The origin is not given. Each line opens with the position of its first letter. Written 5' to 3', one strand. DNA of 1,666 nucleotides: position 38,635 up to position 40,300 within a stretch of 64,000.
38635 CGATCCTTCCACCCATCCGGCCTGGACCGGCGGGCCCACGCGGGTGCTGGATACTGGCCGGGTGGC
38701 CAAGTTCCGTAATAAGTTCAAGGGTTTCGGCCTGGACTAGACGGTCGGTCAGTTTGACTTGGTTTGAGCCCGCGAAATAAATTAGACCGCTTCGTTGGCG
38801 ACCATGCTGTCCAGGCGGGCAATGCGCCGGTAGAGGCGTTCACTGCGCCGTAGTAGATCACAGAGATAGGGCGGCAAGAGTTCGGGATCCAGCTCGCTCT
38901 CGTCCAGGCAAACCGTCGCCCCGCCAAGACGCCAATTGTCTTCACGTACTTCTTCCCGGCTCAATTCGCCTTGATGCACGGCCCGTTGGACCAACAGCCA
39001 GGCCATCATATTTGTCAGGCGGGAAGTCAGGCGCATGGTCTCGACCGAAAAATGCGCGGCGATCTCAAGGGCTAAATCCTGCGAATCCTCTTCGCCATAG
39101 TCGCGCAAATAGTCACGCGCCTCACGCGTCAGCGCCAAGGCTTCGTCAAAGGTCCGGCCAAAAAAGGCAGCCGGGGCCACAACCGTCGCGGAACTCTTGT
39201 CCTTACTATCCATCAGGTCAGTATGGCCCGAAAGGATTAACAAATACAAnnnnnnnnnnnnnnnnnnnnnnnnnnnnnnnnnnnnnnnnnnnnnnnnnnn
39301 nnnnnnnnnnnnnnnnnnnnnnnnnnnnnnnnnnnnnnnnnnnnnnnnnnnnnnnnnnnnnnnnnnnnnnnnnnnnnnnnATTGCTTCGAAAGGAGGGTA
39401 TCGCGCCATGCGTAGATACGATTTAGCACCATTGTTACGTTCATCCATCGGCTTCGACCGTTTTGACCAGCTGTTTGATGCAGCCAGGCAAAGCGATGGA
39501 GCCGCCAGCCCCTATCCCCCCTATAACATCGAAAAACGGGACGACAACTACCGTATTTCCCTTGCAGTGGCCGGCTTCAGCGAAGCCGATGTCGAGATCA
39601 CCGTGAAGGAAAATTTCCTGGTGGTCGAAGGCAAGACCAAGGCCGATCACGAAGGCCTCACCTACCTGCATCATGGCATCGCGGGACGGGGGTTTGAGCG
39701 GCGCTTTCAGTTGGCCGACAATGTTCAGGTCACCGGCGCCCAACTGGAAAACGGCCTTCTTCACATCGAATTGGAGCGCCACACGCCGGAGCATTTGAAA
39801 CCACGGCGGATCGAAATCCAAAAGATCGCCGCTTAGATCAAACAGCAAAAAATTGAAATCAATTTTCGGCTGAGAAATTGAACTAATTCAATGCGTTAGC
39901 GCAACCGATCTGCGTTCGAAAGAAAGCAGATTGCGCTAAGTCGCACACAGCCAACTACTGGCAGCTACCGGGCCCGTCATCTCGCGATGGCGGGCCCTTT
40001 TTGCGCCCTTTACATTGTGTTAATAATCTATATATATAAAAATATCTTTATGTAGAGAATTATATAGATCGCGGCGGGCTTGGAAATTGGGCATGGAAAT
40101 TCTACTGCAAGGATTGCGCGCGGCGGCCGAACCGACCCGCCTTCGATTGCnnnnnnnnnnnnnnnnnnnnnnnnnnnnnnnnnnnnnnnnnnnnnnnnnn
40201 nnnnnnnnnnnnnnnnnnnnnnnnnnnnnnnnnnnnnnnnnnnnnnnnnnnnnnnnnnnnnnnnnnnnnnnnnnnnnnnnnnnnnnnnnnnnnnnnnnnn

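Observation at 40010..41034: SahR-type (ArsR HTH + SAM-methyltransferase-like) regulator heading a metF-metH operon, preceded by AT-rich palindromes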

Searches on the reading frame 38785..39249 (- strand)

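Call 6: search_protein_families(library=pfam, proteins=[window:38785-39249:-])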
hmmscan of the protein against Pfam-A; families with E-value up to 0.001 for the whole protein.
window:38785-39249:- (155 aa): 1 family
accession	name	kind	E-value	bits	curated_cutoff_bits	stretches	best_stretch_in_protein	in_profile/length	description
PF07323.17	DUF1465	-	1e-31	110.3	25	1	27-153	7-132/153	Protein of unknown function (DUF1465)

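Call 7: search_protein_families(library=ncbifam, proteins=[window:38785-39249:-])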
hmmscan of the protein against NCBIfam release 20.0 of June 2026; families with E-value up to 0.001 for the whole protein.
window:38785-39249:- (155 aa): 1 family
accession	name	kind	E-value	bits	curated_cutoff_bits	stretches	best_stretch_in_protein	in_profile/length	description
NF051867.1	ProtaseAdptRcdA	equivalog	9e-27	94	170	1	25-153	7-135/158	protease adaptor protein RcdA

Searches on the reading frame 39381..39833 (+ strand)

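Call 6: search_protein_families(library=pfam, proteins=[window:39381-39833:+])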
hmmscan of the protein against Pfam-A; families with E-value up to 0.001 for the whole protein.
window:39381-39833:+ (151 aa): 1 family
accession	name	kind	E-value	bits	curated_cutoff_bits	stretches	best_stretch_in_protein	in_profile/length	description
PF00011.27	HSP20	-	3.5e-20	72.4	20.8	1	50-147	2-102/102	Hsp20/alpha crystallin family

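Call 7: search_protein_families(library=ncbifam, proteins=[window:39381-39833:+])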
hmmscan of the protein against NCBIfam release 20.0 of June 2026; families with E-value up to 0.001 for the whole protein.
window:39381-39833:+ (151 aa): 4 families
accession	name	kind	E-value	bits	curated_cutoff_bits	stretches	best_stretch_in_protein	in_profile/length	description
NF008013.0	PRK10743.1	equivalog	5.3e-48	162.6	212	1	10-147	1-137/137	small heat shock chaperone IbpA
NF008618.0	PRK11597.1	equivalog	8e-41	139.3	207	1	10-149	1-137/142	small heat shock chaperone IbpB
NF041799.1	Hsp14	equivalog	8.9e-07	28.9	100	1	42-134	15-109/118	archaeal heat shock protein Hsp14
NF042420.1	Hsp18_Clos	equivalog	1.3e-06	28.6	195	1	49-147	46-147/147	heat shock protein Hsp18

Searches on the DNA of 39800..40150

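Call 51: search_rna_families(source=window, start=39800, end=40150, threshold=evalue, max_evalue=1)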
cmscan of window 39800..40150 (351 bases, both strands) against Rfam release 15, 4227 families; matches with E-value up to 1: 2.
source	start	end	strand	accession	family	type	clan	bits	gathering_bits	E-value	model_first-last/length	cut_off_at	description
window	39940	40067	-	RF02012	group-II-D1D4-7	Intron;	CL00102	15.4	34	0.45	1-151/151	no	Group II catalytic intron D1-D4-7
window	39916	40003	+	RF02471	Ms_IGR-5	Gene; sRNA;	-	14.1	45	0.41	1-184/184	no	Actinobacteria sRNA Ms_IGR-5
